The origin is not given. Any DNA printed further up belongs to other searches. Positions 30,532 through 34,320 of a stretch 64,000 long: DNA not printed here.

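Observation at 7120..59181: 52-kb single ORF encoding a 17,353-aa pure HEAT-repeat solenoid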

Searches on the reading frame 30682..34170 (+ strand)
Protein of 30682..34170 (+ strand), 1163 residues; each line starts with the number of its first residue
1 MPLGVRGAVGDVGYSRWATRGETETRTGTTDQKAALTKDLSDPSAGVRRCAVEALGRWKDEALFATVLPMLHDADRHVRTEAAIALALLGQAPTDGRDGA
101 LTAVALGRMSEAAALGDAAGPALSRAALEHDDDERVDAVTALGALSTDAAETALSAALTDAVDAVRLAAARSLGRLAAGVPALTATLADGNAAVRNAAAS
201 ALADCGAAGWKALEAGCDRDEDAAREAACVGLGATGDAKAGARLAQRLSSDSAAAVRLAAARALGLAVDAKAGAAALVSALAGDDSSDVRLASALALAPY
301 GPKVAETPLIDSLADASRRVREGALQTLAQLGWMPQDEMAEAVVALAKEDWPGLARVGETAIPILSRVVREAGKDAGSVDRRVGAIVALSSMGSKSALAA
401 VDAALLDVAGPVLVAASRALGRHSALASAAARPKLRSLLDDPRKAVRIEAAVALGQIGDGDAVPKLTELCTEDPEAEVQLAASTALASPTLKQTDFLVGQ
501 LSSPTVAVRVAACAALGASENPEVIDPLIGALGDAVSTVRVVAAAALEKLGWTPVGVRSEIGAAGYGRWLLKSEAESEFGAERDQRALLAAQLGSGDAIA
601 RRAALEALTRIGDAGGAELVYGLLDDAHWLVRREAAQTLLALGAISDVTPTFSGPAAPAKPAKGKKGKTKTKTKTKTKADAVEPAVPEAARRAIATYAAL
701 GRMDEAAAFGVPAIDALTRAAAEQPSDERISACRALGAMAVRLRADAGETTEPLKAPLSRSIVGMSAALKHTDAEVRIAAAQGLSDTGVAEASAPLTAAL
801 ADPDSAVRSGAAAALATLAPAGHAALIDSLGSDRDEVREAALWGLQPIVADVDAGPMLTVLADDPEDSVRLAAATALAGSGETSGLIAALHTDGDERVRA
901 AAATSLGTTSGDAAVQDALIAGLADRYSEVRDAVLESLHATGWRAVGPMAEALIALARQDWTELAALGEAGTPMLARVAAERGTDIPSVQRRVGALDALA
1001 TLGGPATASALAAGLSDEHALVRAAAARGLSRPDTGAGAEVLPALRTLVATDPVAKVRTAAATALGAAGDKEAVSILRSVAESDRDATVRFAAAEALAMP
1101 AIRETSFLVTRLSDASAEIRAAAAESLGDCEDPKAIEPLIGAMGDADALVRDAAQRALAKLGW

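Call 77: predict_structure(alignment_id=A2)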
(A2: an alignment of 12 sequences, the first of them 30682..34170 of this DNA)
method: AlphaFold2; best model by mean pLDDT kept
length: 1163 residues; sequences in the alignment: 12
mean_pLDDT: 87.5   pTM: 0.44
mean pLDDT of the five models: 87.5, 85.8, 82.7, 82.6, 80.9
residues with pLDDT >= 90: 586; 70-90: 522; 50-70: 29; < 50: 26
segments of 3 or more residues with pLDDT < 50: 658-683
pLDDT, mean of each block of 10 residues (from residue 1): 69 72 82 89 89 89 91 92 92 90 94 94 93 95 95 96 96 95 95 96 94 94 96 91 94 96 90 91 94 95 91 88 92 85 85 88 90 82 93 90 90 94 88 93 93 90 89 85 84 82 84 85 89 87 88 85 77 86 84 88 90 83 90 92 78 60 35 30 64 91 91 92 92 94 81 83 93 94 92 94 93 91 94 94 92 91 94 91 90 92 88 85 86 91 79 85 84 87 83 91 84 91 93 75 92 93 90 90 88 88 84 85 86 82 86 86 69
secondary structure, 60 per line:
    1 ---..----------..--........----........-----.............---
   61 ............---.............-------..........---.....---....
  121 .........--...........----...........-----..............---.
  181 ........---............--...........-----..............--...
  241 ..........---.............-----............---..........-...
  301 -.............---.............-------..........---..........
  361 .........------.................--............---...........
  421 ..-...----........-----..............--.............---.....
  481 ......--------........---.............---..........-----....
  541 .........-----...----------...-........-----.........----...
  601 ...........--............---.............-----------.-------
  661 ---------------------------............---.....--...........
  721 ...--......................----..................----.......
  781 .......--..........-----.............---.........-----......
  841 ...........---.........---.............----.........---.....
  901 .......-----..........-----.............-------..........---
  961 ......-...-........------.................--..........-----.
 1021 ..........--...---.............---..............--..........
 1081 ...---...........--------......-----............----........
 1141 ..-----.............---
elements in order (helices of 4 or more, strands of 3 or more residues): H20-27 H32-39 H45-57 H61-72 H76-88 H96-105 H109-113 H117-129 H132-142 H147-157 H163-176 H180-188 H192-203 H206-216 H222-235 H238-250 H254-266 H272-283 H287-296 H302-314 H318-330 H338-347 H351-369 H376-392 H395-406 H410-422 H431-438 H444-457 H460-472 H476-486 H495-502 H506-518 H522-531 H537-549 E555-557 E568-570 H572-579 H585-593 H598-611 H614-625 H629-641 H688-699 H703-707 H711-723 H726-747 H752-769 H774-787 H790-799 H805-817 H821-829 H835-851 H855-863 H867-879 H884-892 H896-907 H913-922 H928-940 H948-957 H961-966 H972-979 H986-1002 H1005-1014 H1020-1030 H1039-1051 H1055-1068 H1071-1083 H1087-1097 H1106-1111 H1117-1128 H1133-1142 H1148-1160

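Call 97: search_protein_families(library=padloc, proteins=[window:30682-34170:+], max_evalue=0.001)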
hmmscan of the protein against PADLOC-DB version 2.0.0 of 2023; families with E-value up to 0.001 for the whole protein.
window:30682-34170:+ (1163 aa): 2 families
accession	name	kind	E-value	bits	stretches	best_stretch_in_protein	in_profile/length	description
PDLC02919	HEAT-ARM_XIII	-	2.3e-39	132.7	5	503-901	589-984/1972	-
PDLC02973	WGR_XIII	-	5.5e-06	23.1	0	416-487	114-185/973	-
